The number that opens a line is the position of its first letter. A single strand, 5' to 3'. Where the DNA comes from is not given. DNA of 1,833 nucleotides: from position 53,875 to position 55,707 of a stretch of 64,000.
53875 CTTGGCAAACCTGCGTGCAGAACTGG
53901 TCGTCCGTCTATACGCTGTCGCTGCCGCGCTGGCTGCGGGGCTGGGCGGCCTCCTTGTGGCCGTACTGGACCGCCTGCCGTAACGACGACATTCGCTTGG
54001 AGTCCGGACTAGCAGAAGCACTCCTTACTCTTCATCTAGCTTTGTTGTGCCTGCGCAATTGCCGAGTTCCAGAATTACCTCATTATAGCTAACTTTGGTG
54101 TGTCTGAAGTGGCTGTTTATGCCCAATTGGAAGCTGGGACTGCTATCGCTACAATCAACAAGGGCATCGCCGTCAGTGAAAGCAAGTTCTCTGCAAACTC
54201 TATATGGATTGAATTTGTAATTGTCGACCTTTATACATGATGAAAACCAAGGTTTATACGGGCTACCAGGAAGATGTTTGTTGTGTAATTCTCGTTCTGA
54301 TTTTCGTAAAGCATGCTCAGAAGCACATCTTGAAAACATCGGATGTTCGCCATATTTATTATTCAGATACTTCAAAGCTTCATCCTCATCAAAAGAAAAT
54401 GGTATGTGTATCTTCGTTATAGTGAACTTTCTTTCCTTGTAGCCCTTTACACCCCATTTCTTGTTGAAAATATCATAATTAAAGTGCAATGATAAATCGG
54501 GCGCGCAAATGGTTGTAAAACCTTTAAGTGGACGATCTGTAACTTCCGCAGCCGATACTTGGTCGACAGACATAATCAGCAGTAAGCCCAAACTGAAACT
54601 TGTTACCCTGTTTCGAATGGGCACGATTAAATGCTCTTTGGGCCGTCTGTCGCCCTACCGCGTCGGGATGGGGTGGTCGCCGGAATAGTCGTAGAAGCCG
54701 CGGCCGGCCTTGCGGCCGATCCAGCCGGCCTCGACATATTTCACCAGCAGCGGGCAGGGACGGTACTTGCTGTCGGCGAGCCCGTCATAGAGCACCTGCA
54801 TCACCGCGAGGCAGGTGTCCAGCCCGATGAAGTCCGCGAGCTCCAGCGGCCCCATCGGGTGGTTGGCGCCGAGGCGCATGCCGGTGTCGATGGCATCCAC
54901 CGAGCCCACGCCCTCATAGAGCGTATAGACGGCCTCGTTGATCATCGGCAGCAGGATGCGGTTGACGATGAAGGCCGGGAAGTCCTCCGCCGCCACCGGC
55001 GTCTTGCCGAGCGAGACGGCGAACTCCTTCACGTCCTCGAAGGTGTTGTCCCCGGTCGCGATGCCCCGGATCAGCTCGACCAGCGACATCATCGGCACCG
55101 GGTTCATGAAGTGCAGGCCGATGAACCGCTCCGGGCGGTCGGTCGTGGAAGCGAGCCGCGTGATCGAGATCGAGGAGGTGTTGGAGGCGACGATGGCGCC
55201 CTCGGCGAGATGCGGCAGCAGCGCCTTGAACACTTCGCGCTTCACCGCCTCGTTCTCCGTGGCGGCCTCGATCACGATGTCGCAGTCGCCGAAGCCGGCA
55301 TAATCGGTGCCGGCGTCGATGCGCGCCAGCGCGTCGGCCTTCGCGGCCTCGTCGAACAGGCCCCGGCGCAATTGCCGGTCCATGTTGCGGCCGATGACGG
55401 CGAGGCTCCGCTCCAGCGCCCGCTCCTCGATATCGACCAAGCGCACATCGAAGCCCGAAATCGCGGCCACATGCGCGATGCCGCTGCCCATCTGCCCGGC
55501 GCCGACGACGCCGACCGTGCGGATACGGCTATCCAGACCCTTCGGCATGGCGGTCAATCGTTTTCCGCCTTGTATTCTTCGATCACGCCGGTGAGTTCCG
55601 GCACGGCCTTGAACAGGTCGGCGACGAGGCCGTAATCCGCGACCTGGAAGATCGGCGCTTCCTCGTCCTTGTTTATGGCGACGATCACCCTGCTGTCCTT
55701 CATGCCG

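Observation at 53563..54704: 1-kb AT-rich insertion flanked by a 52-bp direct repeat that duplicates the 3' end of hbd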

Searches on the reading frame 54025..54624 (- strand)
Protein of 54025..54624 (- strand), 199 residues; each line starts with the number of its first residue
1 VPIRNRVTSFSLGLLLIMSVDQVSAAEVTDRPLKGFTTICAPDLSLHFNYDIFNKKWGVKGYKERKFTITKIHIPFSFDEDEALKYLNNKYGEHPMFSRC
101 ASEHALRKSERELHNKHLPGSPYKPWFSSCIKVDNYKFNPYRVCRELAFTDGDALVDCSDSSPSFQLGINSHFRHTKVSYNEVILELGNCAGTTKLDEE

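Call 7: search_protein_families(library=pfam, proteins=[window:54025-54624:-], max_evalue=0.01)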
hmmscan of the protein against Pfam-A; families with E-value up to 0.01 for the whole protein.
window:54025-54624:- (199 aa): 0 families

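Call 8: find_encoding_contigs(protein=window:54025-54624:-, flank=10000, max_places=10)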
Protein window:54025-54624:- (199 aa): no gene with exactly this product is on record in the collection.

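Call 11: find_homologous_proteins(query=window:54025-54624:-, max_evalue=0.01)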
Query window:54025-54624:- (199 aa): 2 proteins with E <= 0.01 among 57 candidates.
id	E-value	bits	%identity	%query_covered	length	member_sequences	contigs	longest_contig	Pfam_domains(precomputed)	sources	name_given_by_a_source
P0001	2.1e-134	464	100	100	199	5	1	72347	-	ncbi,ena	-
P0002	1.0e-110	386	83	100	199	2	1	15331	-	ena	-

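Call 12: find_encoding_contigs(protein=P0002, flank=10000, max_places=10)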
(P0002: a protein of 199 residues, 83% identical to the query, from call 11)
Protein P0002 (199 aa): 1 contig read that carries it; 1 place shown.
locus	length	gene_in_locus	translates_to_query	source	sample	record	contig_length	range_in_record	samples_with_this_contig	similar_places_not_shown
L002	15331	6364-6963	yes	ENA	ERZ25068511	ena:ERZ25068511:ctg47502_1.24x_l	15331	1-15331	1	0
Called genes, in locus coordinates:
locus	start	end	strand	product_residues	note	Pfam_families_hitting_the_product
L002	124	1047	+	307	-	PF13452:FAS1_DH_region, PF27832:Htd2 (weak)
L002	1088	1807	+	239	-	PF05685:Uma2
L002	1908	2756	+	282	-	PF02668:TauD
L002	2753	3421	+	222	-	PF00106:adh_short, PF08659:KR (weak), PF23441:SDR (weak), PF01370:Epimerase (weak), PF13561:adh_short_C2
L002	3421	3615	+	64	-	-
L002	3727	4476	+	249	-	PF01012:ETF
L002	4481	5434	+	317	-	PF01012:ETF, PF00766:ETF_alpha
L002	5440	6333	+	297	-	PF02737:3HCDH_N, PF03446:NAD_binding_2 (weak), PF00725:3HCDH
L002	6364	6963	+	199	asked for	-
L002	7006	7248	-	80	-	-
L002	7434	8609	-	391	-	PF00465:Fe-ADH, PF13685:Fe-ADH_2, PF25137:ADH_Fe_C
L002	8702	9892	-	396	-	PF02515:CoA_transf_3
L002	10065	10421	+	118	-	PF01909:NTP_transf_2, PF18765:Polbeta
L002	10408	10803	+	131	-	PF05168:HEPN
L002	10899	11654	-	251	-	PF00106:adh_short, PF08659:KR, PF13561:adh_short_C2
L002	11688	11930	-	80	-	PF02604:PhdYeFM_antitox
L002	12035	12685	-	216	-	-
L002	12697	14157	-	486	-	PF07969:Amidohydro_3 (weak), PF01979:Amidohydro_1, PF07969:Amidohydro_3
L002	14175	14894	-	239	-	PF00106:adh_short, PF13561:adh_short_C2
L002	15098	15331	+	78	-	?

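Call 13: find_encoding_contigs(protein=P0001, flank=10000, max_places=10)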
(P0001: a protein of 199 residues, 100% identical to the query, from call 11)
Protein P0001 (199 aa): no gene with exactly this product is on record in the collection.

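Call 41: search_protein_families(library=pfam, proteins=[window:54025-54624:-], max_evalue=10)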
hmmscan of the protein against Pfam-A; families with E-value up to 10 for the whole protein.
window:54025-54624:- (199 aa): 0 families

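Call 42: search_protein_families(library=ncbifam, proteins=[window:54025-54624:-], max_evalue=1)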
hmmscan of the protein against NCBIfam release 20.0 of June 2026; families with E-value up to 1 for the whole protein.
window:54025-54624:- (199 aa): 1 family
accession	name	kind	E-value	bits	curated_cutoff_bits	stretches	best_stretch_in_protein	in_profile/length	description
NF033662.1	acid_disulf_rpt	repeat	0.25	11.1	41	1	151-161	14-24/32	acidic double-disulfide repeat-containing protein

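Call 43: search_protein_families(library=phrogs, proteins=[window:54025-54624:-], max_evalue=1)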
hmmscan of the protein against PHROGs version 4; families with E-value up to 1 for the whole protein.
window:54025-54624:- (199 aa): 0 families

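Call 46: search_protein_representatives(protein=window:54025-54624:-)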
Query: 199 residues. Proteins with E-value up to 0.001 (for the whole library): 1; up to 1e-10: 1; up to 1e-30: 1. The best 1 are listed.
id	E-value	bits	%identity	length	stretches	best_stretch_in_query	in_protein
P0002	3.2e-111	386.2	83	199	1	1-198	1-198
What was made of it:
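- Checked: It has 2 clusters among 5.8 billion proteins and only its own cluster among 1.84 billion representatives (calls 11, 46).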

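Call 55: predict_structure(alignment_id=A2)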
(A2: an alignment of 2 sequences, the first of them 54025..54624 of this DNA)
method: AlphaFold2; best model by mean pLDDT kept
length: 199 residues; sequences in the alignment: 2
mean_pLDDT: 34.0   pTM: 0.35
mean pLDDT of the five models: 34.0, 31.9, 30.3, 30.0, 29.3
residues with pLDDT >= 90: 0; 70-90: 0; 50-70: 25; < 50: 174
segments of 3 or more residues with pLDDT < 50: 1-72, 74-78, 92-95, 101-110, 117-119, 121-131, 133-199
pLDDT, mean of each block of 10 residues (from residue 1): 26 29 24 22 32 27 34 46 54 51 46 49 43 42 25 26 25 25 29 21
secondary structure, 60 per line:
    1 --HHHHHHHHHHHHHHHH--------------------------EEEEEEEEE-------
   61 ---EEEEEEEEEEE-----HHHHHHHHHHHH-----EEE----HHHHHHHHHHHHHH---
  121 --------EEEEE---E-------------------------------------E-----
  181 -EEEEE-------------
elements in order: H3-18 E45-53 E64-74 H80-91 E97-99 H104-117 E129-133 E182-186
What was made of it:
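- Tried and rejected: The AlphaFold model had pLDDT 34 (call 55), too poor for a fold search, so none was run.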

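Call 64: search_solved_structures(query=window:54025-54624:-, max_evalue=1)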
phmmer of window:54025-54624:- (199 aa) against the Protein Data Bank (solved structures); distinct sequences matched with E-value up to 1: 0.
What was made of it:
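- Tried and rejected: Pfam, NCBIfam, PHROGs and PDB sequence searches were all negative (calls 7, 41-43, 64).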

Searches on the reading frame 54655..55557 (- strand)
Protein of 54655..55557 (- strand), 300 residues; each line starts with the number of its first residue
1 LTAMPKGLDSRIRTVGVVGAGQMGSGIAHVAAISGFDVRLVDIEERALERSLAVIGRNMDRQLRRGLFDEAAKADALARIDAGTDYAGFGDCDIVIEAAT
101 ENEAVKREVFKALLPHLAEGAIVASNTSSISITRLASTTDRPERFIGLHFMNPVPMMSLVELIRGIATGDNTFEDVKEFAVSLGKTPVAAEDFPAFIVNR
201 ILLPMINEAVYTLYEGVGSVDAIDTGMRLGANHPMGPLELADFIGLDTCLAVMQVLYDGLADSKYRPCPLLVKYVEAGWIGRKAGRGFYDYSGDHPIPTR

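Call 7: search_protein_families(library=pfam, proteins=[window:54655-55557:-], max_evalue=0.01)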
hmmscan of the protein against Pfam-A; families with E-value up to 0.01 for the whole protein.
window:54655-55557:- (300 aa): 4 families
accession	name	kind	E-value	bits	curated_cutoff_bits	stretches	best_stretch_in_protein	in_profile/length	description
PF02737.24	3HCDH_N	-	3.6e-61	206.6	22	1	14-192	1-179/180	3-hydroxyacyl-CoA dehydrogenase, NAD binding domain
PF00725.27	3HCDH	-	1.3e-33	115.8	22.1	1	196-291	2-97/97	3-hydroxyacyl-CoA dehydrogenase, C-terminal domain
PF03446.21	NAD_binding_2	-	1.4e-05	25.6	21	1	14-129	1-95/161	NAD binding domain of 6-phosphogluconate dehydrogenase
PF02826.25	2-Hacid_dh_C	-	0.0017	18.2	25.1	1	8-49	32-73/178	D-isomer specific 2-hydroxyacid dehydrogenase, NAD binding domain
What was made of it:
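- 54652..54704 (-): Repeat copy X1. This is the functional last 50 nt of hbd plus 3 nt after the stop codon. An imperfect 12-13 nt tail continues to about 54639. It is contiguous with the intact hbd ORF, which matches 3HCDH_N plus 3HCDH in Pfam (call 7).
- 54655..55548 (-): hbd (3-hydroxyacyl/butyryl-CoA dehydrogenase), the last gene of the etfB-etfA-hbd cluster. Pfam E=3.6e-61 and 1.3e-33 (call 7).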

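Call 9: find_encoding_contigs(protein=window:54655-55557:-, flank=10000, max_places=10)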
Protein window:54655-55557:- (300 aa): no gene with exactly this product is on record in the collection.
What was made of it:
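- Tried and rejected: Exact-protein look-ups with the long ORF starts (calls 8, 9) and for P0001 (call 13).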

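Call 10: find_encoding_contigs(protein=window:54655-55548:-, flank=10000, max_places=10)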
Protein window:54655-55548:- (297 aa): 2 contigs read that carry it; 1 place shown.
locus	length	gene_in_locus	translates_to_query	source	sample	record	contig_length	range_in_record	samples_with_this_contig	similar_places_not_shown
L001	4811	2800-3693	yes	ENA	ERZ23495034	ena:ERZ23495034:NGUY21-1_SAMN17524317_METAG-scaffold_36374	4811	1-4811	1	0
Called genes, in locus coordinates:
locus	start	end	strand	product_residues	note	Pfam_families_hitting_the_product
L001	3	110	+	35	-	?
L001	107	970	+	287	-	PF00106:adh_short, PF01370:Epimerase (weak), PF08659:KR (weak), PF13561:adh_short_C2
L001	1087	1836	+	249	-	PF01012:ETF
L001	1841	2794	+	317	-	PF01012:ETF, PF00766:ETF_alpha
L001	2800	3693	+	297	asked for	PF02737:3HCDH_N, PF03446:NAD_binding_2 (weak), PF00725:3HCDH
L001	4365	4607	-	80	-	-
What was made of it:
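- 54655..55548 (-): The identical protein is on L001 (call 10).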

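Call 23: find_related_loci(query=window:54655-55548:-, collection=genome_contigs, flank=6000)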
Query window:54655-55548:- (297 aa) in genome_contigs; peptide patterns used: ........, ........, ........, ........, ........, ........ (x = any residue, [..] = any of these).
600 stretches matched a pattern (row limit reached: there are more); 587 encode a relative of the query (tblastn E <= 1e-3); the best 80 are kept; 80 distinct loci.
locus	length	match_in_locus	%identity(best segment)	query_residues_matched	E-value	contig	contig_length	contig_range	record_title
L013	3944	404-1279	75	5-297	7e-155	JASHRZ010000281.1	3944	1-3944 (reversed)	MAG: Alphaproteobacteria bacterium isolate JOPF114 JOPF_NEAR_contig_541357, whole genome shotgun sequence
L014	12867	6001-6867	74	9-297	5e-149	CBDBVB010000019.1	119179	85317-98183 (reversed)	MAG: Inquilinaceae bacterium isolate e0ea3d66-1d80-49f0-a312-4fce0f68fffb genome assembly, contig: contig_19, whole geno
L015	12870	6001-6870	74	8-297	2e-147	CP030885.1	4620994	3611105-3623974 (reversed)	MAG: Rhodospirillaceae bacterium isolate ECT2AJA-110-B chromosome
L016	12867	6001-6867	73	9-297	7e-147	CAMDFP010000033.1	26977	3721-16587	MAG: Asaia bogorensis isolate MoH-23oct19-153 genome assembly, contig: MoH-23oct19-C1992, whole genome shotgun sequence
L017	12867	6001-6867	75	9-297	1e-146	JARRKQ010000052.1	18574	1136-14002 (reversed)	MAG: Alphaproteobacteria bacterium isolate Spart_050_MAG scaffold_487, whole genome shotgun sequence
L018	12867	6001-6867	72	9-297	5e-146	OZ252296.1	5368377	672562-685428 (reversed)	MAG: Inquilinaceae bacterium isolate 8c5b4bd8-3f7a-4eba-a8aa-c6be87d0db72 genome assembly, chromosome: 1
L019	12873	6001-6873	73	7-297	1e-145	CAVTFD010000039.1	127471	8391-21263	MAG: uncultured Alphaproteobacteria bacterium isolate MFD09286.bin.1.141 genome assembly, contig: contig_55511, whole ge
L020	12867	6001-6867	69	9-297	2e-145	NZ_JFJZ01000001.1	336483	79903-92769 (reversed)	Thalassospira sp. MCCC 1A01428 contig1, whole genome shotgun sequence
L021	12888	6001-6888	71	2-297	5e-145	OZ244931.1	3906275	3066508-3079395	MAG: Alphaproteobacteria bacterium isolate 81e4cf52-faa7-4468-87d0-1594d19733c2 genome assembly, chromosome: 1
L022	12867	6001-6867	73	8-296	4e-145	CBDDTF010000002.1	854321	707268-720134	MAG: Algihabitans sp. isolate 99a9c27d-3010-44e8-80b6-83296f8a36f4 genome assembly, contig: contig_2, whole genome shotg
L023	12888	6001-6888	70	2-297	1e-144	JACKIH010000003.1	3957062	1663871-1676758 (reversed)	MAG: Rhodospirillaceae bacterium isolate HK-STAS-PROT-2 HK-STAS-PROT-2_3, whole genome shotgun sequence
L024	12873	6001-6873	71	7-297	2e-144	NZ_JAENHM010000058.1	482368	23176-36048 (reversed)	Azospirillum endophyticum strain YIM B02556 GCM70020048_58, whole genome shotgun sequence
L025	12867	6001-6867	71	9-297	2e-144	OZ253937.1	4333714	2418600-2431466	MAG: Alphaproteobacteria bacterium isolate 26bd64c0-0f2d-4e52-a063-61ff611ccdf2 genome assembly, chromosome: 1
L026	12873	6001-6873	71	7-297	4e-144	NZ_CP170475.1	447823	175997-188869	Azospirillum sp. A26 plasmid pA26_5, complete sequence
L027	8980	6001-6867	71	9-297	7e-143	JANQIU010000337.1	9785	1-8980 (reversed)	MAG: Alphaproteobacteria bacterium isolate PL24a_bin.70 k99_8202016, whole genome shotgun sequence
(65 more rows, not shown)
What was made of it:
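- Tried and rejected: genome_contigs scan with hbd (call 23).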
